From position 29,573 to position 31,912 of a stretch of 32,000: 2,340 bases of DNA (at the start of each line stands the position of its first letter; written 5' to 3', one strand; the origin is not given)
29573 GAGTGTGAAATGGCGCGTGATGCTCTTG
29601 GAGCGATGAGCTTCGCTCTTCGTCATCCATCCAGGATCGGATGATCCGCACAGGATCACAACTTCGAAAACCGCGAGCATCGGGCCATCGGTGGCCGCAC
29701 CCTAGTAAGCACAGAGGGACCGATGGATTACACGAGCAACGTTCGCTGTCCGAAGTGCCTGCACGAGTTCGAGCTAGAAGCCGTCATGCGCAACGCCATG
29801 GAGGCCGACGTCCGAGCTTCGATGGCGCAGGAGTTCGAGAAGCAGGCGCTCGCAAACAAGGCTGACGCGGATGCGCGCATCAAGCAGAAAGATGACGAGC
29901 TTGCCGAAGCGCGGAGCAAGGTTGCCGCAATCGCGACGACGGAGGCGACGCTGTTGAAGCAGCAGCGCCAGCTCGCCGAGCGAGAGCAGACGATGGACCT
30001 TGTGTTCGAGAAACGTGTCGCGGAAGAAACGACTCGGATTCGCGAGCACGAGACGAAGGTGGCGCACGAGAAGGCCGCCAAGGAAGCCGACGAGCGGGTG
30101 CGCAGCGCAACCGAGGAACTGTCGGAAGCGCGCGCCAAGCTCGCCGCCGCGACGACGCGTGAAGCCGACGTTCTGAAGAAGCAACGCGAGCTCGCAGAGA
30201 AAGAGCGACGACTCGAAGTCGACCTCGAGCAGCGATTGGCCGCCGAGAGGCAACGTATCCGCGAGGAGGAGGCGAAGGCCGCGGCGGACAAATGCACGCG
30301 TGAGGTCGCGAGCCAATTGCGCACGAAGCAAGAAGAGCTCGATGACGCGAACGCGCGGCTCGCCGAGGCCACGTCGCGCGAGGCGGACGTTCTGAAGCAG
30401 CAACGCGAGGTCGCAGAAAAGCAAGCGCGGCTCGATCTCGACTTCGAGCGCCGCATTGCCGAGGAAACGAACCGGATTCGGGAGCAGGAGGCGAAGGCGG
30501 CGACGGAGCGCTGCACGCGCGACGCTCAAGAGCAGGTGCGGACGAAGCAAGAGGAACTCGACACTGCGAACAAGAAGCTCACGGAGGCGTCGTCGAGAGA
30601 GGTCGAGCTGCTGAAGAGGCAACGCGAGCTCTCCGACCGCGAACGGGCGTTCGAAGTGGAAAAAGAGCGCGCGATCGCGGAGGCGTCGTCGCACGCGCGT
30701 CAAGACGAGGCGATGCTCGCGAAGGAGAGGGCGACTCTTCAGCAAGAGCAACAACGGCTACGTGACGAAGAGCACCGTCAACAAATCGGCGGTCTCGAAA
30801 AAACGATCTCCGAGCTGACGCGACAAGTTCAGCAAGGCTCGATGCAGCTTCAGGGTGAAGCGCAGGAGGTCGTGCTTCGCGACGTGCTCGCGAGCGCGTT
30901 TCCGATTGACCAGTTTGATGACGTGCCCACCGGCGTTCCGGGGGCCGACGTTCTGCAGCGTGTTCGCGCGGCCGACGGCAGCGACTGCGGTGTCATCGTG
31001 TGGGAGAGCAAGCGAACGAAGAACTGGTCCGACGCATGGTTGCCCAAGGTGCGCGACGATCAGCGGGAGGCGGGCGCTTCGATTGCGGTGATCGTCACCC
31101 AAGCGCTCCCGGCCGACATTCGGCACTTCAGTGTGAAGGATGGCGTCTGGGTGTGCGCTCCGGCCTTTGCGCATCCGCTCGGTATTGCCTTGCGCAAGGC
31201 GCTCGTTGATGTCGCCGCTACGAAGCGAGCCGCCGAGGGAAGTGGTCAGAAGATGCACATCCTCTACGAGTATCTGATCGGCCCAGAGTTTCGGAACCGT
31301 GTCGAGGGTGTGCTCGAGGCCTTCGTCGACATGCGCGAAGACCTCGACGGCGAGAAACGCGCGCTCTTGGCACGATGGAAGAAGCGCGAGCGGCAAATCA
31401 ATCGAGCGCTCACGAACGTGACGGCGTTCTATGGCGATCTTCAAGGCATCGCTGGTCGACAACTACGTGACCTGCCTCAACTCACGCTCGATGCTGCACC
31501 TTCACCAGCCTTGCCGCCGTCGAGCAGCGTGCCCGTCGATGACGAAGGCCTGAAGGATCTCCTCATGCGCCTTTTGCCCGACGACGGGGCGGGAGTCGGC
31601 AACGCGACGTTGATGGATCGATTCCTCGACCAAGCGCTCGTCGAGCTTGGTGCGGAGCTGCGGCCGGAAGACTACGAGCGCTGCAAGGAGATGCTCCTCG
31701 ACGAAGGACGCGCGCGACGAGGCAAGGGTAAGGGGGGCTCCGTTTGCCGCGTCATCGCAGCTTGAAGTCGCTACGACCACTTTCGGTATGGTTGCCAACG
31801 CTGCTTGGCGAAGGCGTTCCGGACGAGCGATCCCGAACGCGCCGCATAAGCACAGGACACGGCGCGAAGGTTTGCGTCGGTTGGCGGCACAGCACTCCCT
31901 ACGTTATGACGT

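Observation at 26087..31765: Twin regulator-plus-DUF2130-like nuclease cassettes: candidate uncharacterised defence locus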

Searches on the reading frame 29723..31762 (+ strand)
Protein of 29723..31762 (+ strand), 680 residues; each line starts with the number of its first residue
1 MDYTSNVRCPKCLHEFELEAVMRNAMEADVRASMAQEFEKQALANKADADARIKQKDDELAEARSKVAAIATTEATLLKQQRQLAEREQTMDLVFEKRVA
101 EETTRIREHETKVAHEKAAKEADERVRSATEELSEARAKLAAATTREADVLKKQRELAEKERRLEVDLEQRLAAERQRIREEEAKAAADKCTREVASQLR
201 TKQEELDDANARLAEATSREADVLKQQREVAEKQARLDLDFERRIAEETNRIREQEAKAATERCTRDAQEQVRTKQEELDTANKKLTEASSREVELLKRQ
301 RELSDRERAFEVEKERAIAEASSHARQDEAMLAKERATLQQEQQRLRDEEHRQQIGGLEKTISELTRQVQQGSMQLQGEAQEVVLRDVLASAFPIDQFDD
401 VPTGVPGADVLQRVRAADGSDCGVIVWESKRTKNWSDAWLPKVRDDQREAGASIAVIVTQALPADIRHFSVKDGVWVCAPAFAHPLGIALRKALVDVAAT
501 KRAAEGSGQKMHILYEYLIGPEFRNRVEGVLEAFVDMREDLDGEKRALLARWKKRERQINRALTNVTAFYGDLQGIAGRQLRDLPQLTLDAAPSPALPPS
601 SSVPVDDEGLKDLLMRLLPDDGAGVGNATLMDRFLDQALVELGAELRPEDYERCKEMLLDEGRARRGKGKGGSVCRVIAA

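Call 8: search_protein_families(library=pfam, proteins=[window:29723-31762:+], max_evalue=0.1)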
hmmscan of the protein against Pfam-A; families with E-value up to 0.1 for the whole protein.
window:29723-31762:+ (680 aa): 1 family
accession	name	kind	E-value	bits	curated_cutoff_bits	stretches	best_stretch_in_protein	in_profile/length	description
PF09903.14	DUF2130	-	5e-60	203.4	26.7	1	346-587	3-250/255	Uncharacterized protein conserved in bacteria (DUF2130)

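Call 9: search_protein_families(library=padloc, proteins=[window:29723-31762:+], max_evalue=0.1)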
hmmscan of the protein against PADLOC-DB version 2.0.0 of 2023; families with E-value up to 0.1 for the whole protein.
window:29723-31762:+ (680 aa): 0 families

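Call 10: search_protein_families(library=ncbifam, proteins=[window:29723-31762:+], max_evalue=0.1)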
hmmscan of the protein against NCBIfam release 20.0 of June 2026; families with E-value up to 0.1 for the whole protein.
window:29723-31762:+ (680 aa): 0 families

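Call 16: find_encoding_contigs(protein=window:29723-31762:+, flank=10000, max_places=6)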
Protein window:29723-31762:+ (680 aa): no gene with exactly this product is on record in the collection.

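Call 18: find_homologous_proteins(query=window:29723-31762:+)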
Query window:29723-31762:+ (680 aa): 235 proteins with E <= 0.001 among 8000 candidates; the best 120 are listed.
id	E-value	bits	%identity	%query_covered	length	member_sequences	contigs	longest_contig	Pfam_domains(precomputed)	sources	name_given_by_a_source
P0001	0.0e+0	1425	100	100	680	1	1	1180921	PF09903.15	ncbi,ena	-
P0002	4.0e-234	797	60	81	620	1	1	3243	PF09903.15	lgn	-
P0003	4.2e-214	731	61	68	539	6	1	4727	PF09903.15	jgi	-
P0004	2.0e-205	702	59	71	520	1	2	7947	PF09903.15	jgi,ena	jgi:hypothetical protein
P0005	7.4e-201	687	53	99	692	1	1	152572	PF09903.15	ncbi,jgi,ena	jgi:hypothetical protein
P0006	3.0e-200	685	53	99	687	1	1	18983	PF09903.15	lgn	-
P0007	1.2e-193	664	52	99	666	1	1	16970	PF09903.15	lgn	-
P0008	4.7e-192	658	58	81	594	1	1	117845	PF09903.15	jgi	jgi:hypothetical protein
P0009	7.1e-192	658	53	81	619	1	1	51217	PF09903.15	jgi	jgi:hypothetical protein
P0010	4.2e-186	639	62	71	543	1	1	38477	PF09903.15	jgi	jgi:hypothetical protein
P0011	3.0e-185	636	61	68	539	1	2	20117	PF09903.15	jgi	jgi:hypothetical protein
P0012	8.3e-183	628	55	81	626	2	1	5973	PF09903.15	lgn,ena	-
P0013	3.8e-181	622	50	78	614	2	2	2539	PF09903.15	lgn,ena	-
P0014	6.4e-181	621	62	70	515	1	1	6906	PF09903.15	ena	-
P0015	6.4e-174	598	58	73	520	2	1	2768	PF09903.15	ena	-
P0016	5.1e-172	592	47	100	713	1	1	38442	PF09903.15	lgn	-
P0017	5.6e-172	592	59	69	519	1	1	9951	PF09903.15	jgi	jgi:hypothetical protein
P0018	6.2e-172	592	58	67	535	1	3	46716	PF09903.15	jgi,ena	-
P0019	2.0e-169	583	51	81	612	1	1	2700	PF09903.15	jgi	jgi:hypothetical protein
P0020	2.8e-168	580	60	65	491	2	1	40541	PF09903.15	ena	-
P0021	7.3e-163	562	57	69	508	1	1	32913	PF09903.15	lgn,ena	-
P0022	2.2e-162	560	54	60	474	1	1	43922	PF09903.15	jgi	jgi:hypothetical protein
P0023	1.1e-158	548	61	61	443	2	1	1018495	PF09903.15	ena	-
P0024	3.0e-152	527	53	71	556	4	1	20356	PF09903.15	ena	-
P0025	1.2e-146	508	63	59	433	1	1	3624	PF09903.15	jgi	-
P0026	1.8e-146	508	47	80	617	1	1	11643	PF09903.15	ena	-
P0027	1.2e-141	492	49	76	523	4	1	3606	PF09903.15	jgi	jgi:hypothetical protein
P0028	1.3e-141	492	47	87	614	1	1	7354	PF09903.15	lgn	-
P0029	2.2e-141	491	42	88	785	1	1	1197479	PF09903.15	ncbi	-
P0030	5.9e-137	476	57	59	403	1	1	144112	PF09903.15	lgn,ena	-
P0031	9.3e-137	476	63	54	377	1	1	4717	PF09903.15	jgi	jgi:hypothetical protein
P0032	1.3e-136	475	56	59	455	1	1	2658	PF09903.15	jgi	jgi:hypothetical protein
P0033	3.0e-136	474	56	58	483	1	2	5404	PF09903.15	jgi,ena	jgi:hypothetical protein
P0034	8.0e-134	466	60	55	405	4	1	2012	PF09903.15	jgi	jgi:hypothetical protein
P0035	2.2e-132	461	59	60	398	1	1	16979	PF09903.15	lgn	-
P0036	1.6e-131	458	59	55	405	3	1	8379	PF09903.15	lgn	-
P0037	9.8e-131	456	58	55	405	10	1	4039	PF09903.15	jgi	jgi:hypothetical protein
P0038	9.8e-131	456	56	55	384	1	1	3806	PF09903.15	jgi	jgi:hypothetical protein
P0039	2.2e-130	455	59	54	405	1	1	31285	PF09903.15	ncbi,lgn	ncbi:MAG TPA: DUF2130 domain-containing protein [Polyangiaceae bacterium]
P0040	6.8e-128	446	50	66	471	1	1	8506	PF09903.15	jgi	jgi:hypothetical protein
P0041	3.8e-127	444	64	47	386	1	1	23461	PF09903.15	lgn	-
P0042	2.0e-126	441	61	49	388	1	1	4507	PF09903.15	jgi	jgi:hypothetical protein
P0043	6.5e-126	440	51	62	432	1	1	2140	PF09903.15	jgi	jgi:hypothetical protein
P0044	2.6e-125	438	61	48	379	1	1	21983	PF09903.15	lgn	-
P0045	4.0e-123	431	57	55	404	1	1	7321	PF09903.15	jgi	-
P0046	1.6e-122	429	54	53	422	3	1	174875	PF09903.15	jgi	jgi:hypothetical protein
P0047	8.9e-122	426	56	51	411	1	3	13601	PF09903.15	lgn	-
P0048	2.3e-120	421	52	56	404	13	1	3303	PF09903.15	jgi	jgi:hypothetical protein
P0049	7.3e-119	416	55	56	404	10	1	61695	PF09903.15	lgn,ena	-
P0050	1.1e-118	416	55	56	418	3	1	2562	PF09903.15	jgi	jgi:hypothetical protein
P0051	1.5e-118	415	54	56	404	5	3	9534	PF09903.15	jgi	jgi:hypothetical protein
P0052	5.1e-117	410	53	55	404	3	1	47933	PF09903.15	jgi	jgi:hypothetical protein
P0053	2.3e-113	398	43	75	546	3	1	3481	PF09903.15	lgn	-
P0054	3.3e-111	391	41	78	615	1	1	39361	PF09903.15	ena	-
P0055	1.8e-110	389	55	47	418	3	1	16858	PF09903.15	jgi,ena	-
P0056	1.9e-102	362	36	99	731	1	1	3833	PF09903.15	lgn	-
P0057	2.0e-102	362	42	70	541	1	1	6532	PF09903.15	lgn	-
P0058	4.6e-102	361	37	99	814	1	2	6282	PF09903.15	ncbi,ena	-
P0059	1.2e-85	307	35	87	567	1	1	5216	PF09903.15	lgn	-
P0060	4.2e-83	298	44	55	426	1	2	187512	PF09903.15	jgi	jgi:hypothetical protein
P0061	9.3e-83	297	43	55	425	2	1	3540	PF09903.15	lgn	-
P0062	1.0e-82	297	49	51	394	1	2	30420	PF09903.15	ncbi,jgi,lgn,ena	jgi:hypothetical protein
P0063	1.8e-81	293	42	57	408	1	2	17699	PF09903.15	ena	-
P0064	6.6e-81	291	42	56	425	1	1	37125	PF09903.15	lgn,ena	-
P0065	8.5e-81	291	43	55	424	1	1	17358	PF09903.15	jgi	jgi:hypothetical protein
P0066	3.1e-80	289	42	56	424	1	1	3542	PF09903.15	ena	-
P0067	5.2e-80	288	43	55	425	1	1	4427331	PF09903.15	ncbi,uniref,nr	ncbi:DUF2130 domain-containing protein [Cellvibrio sp. pealriver]|uniref:DUF2130 domain-containing p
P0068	9.5e-80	287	42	56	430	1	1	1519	PF09903.15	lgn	-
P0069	1.1e-79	287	39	62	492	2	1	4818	PF09903.15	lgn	-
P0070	8.4e-79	284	42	55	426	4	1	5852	PF09903.15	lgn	-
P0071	1.1e-78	284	38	65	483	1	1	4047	PF09903.15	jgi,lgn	-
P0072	4.7e-78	282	38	60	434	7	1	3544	PF09903.15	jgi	jgi:hypothetical protein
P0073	7.4e-77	278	40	55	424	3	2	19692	PF09903.15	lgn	-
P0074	1.2e-76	277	44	53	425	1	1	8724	PF09903.15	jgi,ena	-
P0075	4.5e-75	272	39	59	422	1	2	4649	PF09903.15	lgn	-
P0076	5.9e-75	271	39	68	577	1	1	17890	PF09903.15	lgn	-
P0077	1.2e-74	271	36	65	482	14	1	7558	PF09903.15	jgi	jgi:hypothetical protein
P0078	2.5e-74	269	40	59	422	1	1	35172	PF09903.15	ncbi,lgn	-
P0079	6.5e-74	268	45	48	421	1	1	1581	PF09903.15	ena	-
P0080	2.0e-73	266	42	56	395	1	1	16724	PF09903.15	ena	-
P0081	2.1e-73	266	42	51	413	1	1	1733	PF09903.15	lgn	-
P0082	2.3e-73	266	39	55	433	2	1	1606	PF09903.15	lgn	-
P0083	4.4e-73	265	42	52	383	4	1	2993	PF09903.15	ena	-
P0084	1.0e-72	264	40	60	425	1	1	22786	PF09903.15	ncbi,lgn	-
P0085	1.4e-72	264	40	55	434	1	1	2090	PF09903.15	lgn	-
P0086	1.4e-72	264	38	56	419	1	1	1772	PF09903.15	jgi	jgi:hypothetical protein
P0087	1.5e-72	264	39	54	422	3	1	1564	PF09903.15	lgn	-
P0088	3.0e-72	263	39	59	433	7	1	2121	PF09903.15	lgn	-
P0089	3.3e-72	262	44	52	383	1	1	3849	PF09903.15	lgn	-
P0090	4.4e-72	262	44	52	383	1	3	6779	PF09903.15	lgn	-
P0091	1.3e-71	260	40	56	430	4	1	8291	PF09903.15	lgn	-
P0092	1.6e-71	260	44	45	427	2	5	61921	PF09903.15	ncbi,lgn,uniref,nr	ncbi:DUF2130 domain-containing protein [Legionella erythra]|uniref:Coiled-coil protein n=1 Tax=Legio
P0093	2.1e-71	260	39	56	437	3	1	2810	PF09903.15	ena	-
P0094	3.0e-71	259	39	55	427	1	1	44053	PF09903.15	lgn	-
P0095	3.4e-71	259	39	55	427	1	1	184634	PF09903.15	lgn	-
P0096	3.8e-71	259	42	52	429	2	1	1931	PF09903.15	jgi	jgi:hypothetical protein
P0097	6.8e-71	258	45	45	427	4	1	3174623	PF09903.15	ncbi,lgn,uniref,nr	ncbi:DUF2130 domain-containing protein [Legionella sp. MW5194]|uniref:DUF2130 domain-containing prot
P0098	9.9e-71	258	34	87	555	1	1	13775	PF09903.15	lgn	-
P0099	2.4e-70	256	39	57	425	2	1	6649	PF09903.15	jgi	-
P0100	3.3e-70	256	41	45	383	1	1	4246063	PF09903.15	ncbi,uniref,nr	ncbi:DUF2130 domain-containing protein [Leisingera sp. NJS204]|uniref:DUF2130 domain-containing prot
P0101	3.8e-70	256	39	59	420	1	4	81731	PF09903.15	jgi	jgi:hypothetical protein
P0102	6.7e-70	255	37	48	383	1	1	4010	PF09903.15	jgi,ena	-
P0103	1.2e-69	254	39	52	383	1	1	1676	PF09903.15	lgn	-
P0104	1.9e-69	253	39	52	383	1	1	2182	PF09903.15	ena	-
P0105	2.2e-69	253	42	45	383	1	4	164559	PF09903.15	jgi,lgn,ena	jgi:hypothetical protein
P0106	2.6e-69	253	42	45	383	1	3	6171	PF09903.15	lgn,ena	-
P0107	3.2e-69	253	41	56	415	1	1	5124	PF09903.15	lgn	-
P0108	3.3e-69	253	39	55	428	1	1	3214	PF09903.15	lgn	-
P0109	3.4e-69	252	39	61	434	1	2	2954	PF09903.15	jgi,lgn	-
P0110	4.3e-69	252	42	45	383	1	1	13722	PF09903.15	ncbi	-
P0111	4.8e-69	252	44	45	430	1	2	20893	PF09903.15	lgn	-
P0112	7.6e-69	251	40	55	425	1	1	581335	PF09903.15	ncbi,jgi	-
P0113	9.3e-69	251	36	62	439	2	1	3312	PF09903.15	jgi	jgi:hypothetical protein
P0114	1.1e-68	251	42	53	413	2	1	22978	PF09903.15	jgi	jgi:hypothetical protein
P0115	1.2e-68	251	44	44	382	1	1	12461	PF09903.15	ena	-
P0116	2.8e-68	249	44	44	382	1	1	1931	PF09903.15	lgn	-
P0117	4.3e-68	249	42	45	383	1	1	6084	PF09903.15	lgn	-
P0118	4.3e-68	249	42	46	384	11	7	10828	PF09903.15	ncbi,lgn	-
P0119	4.7e-68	249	39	56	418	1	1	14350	PF09903.15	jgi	-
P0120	7.4e-68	248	41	56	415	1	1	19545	PF09903.15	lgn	-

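Call 19: find_encoding_contigs(protein=P0001, flank=10000, max_places=3)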
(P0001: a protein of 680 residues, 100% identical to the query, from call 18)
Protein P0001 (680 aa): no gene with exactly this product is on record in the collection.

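Call 20: find_encoding_contigs(protein=P0005, flank=10000, max_places=3)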
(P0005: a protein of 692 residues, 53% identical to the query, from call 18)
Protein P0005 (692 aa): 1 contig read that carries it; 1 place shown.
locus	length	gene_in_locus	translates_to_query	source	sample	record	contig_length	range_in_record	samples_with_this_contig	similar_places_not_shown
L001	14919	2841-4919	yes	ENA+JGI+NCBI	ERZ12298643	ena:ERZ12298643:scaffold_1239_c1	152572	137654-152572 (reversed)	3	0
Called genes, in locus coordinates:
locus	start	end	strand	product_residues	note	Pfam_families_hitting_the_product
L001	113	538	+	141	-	PF07592:DDE_Tnp_ISAZ013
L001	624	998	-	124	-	PF01850:PIN (weak)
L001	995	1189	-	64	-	-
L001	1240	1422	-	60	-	-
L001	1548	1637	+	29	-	-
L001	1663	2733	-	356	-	PF13280:WYL, PF25583:WCX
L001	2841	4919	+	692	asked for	PF09903:DUF2130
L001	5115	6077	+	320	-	-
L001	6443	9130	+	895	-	PF02811:PHP (weak), PF13304:AAA_21 (weak)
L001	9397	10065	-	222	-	-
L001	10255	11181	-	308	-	PF00107:ADH_zinc_N, PF13602:ADH_zinc_N_2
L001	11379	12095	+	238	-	PF12833:HTH_18, PF00165:HTH_AraC (weak)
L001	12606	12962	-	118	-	PF05635:23S_rRNA_IVP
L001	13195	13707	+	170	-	-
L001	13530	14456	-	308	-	PF09346:SMI1_KNR4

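Call 21: find_encoding_contigs(protein=P0029, flank=10000, max_places=3)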
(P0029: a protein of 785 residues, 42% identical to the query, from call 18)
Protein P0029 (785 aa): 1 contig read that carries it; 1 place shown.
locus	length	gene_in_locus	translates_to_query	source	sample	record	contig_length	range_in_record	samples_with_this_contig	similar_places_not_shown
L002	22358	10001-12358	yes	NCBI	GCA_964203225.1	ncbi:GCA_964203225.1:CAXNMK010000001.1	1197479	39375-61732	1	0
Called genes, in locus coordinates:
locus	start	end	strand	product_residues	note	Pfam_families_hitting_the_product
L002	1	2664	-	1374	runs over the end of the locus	PF00005:ABC_tran (faint), PF13191:AAA_16 (faint), PF13401:AAA_22 (faint), PF25199:nSTAND_NTPase5 (faint), PF01935:DUF87, PF05872:HerA_C (faint), PF10412:TrwB_AAD_bind (weak)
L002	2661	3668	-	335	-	-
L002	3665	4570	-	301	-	PF04480:DUF559 (weak)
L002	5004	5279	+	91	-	-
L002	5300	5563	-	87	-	-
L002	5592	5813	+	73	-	-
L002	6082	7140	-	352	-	-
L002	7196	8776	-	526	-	PF08378:NERD, PF00580:UvrD-helicase (faint), PF13191:AAA_16, PF13245:AAA_19, PF13604:AAA_30 (weak), PF01443:Viral_helicase1 (faint), PF13538:UvrD_C_2 (weak)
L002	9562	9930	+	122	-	PF05154:TM2, PF13240:Zn_Ribbon_1 (weak)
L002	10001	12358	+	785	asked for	PF09903:DUF2130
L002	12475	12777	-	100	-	-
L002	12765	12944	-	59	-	-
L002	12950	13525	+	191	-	PF05685:Uma2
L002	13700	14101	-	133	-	PF13783:DUF4177 (weak)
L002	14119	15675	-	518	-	-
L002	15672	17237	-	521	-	-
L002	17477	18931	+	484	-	-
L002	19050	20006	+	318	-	-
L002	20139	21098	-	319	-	PF09339:HTH_IclR (weak), PF13280:WYL, PF25583:WCX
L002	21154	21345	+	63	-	-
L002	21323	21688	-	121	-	-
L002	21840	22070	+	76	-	-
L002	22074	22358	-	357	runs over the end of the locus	PF13280:WYL (weak), PF25583:WCX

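Call 23: find_encoding_contigs(protein=P0008, flank=10000, max_places=2)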
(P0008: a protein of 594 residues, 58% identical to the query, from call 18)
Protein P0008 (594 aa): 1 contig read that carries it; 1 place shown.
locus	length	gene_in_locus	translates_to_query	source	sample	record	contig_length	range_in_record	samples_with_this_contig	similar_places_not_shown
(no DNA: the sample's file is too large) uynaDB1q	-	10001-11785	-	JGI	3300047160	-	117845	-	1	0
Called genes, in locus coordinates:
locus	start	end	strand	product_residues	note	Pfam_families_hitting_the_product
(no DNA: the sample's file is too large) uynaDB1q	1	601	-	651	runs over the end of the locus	PF22977:WHD, PF06068:TIP49 (faint), PF05496:RuvB_N (faint), PF13401:AAA_22 (faint), PF20720:nSTAND3 (faint), PF13238:AAA_18 (faint), PF13671:AAA_33 (faint), PF00004:AAA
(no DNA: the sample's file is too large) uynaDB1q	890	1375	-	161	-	-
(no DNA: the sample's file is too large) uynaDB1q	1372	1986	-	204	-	-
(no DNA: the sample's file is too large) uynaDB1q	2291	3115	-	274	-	PF02086:MethyltransfD12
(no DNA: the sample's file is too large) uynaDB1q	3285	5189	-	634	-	PF00069:Pkinase, PF07714:PK_Tyr_Ser-Thr, PF03109:ABC1 (faint), PF01636:APH (faint), PF06293:Kdo (faint), PF14531:Kinase-like (faint), PF00069:Pkinase, PF07714:PK_Tyr_Ser-Thr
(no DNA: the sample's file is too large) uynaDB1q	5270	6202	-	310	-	-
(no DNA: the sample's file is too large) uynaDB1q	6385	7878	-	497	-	PF13191:AAA_16, PF13401:AAA_22 (faint)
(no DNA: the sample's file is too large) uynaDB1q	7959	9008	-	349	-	PF13280:WYL, PF25583:WCX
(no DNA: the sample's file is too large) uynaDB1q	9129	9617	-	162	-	-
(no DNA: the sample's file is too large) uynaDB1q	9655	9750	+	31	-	-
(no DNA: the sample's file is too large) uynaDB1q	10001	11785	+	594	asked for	PF09903:DUF2130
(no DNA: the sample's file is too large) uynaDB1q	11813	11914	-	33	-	-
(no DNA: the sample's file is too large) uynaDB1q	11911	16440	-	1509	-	PF00069:Pkinase, PF07714:PK_Tyr_Ser-Thr, PF00069:Pkinase, PF17667:Pkinase_fungal, PF23381:Beta-prop_IFT122_1st, PF24796:WDR55, PF24814:WD40_Prp19, PF25173:Beta-prop_WDR3_1st, +61 more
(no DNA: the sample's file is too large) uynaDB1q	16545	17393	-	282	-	-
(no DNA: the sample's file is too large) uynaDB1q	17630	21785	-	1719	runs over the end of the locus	PF00270:DEAD, PF00271:Helicase_C, PF09369:MZB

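Call 24: find_encoding_contigs(protein=P0023, flank=10000, max_places=2)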
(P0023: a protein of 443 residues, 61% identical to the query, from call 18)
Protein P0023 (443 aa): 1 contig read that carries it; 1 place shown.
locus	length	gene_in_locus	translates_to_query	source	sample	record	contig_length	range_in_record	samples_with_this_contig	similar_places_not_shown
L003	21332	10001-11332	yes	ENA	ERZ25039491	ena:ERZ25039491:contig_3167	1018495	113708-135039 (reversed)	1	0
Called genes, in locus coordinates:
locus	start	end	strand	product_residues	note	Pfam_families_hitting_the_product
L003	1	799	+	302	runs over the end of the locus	PF04072:LCM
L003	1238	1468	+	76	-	PF10543:ORF6N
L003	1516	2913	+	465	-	PF05598:DUF772, PF01609:DDE_Tnp_1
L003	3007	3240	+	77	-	-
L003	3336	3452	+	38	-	-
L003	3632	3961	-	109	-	PF13280:WYL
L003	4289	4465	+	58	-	-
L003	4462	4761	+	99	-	PF05016:ParE_toxin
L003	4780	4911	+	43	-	-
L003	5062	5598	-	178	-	PF03992:ABM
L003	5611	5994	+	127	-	-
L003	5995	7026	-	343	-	PF13280:WYL, PF25583:WCX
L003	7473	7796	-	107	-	PF04480:DUF559, PF18741:MTES_1575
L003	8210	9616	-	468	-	PF03781:FGE-sulfatase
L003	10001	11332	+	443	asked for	PF09903:DUF2130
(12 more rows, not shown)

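Call 25: search_dna_similar(query=window:29723-31762:+, collection=phages, mode=protein, max_evalue=0.001, max_rows=30)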
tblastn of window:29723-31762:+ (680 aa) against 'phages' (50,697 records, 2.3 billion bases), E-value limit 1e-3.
Records with a match: 7; places in all: 7; records where one place covers at least 80% of the query: 0.
Best place of each record, by identity: <60% 7.
By first word of the organism name: Bacteriophage 7.
By host as written in the record: Helicobacter heilmannii 6; Helicobacter heilmannii ASB1.4 1.
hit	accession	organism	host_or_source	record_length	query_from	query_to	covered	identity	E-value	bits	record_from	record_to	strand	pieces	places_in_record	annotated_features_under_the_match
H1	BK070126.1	Bacteriophage sp.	Helicobacter heilmannii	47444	355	584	34%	39.3%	5e-40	164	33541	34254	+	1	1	hypothetical protein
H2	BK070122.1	Bacteriophage sp.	Helicobacter heilmannii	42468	358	584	33%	39.4%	6e-40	164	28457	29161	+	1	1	hypothetical protein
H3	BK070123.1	Bacteriophage sp.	Helicobacter heilmannii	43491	358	584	33%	39.4%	6e-40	164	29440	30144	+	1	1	hypothetical protein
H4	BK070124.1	Bacteriophage sp.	Helicobacter heilmannii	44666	358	584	33%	39.4%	6e-40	164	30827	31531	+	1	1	hypothetical protein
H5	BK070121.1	Bacteriophage sp.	Helicobacter heilmannii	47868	358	584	33%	39.4%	6e-40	164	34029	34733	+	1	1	hypothetical protein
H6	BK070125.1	Bacteriophage sp.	Helicobacter heilmannii ASB1.4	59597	358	584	33%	39.4%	6e-40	164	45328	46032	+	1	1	hypothetical protein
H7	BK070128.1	Bacteriophage sp.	Helicobacter heilmannii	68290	358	584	33%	39.4%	6e-40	164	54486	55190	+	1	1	hypothetical protein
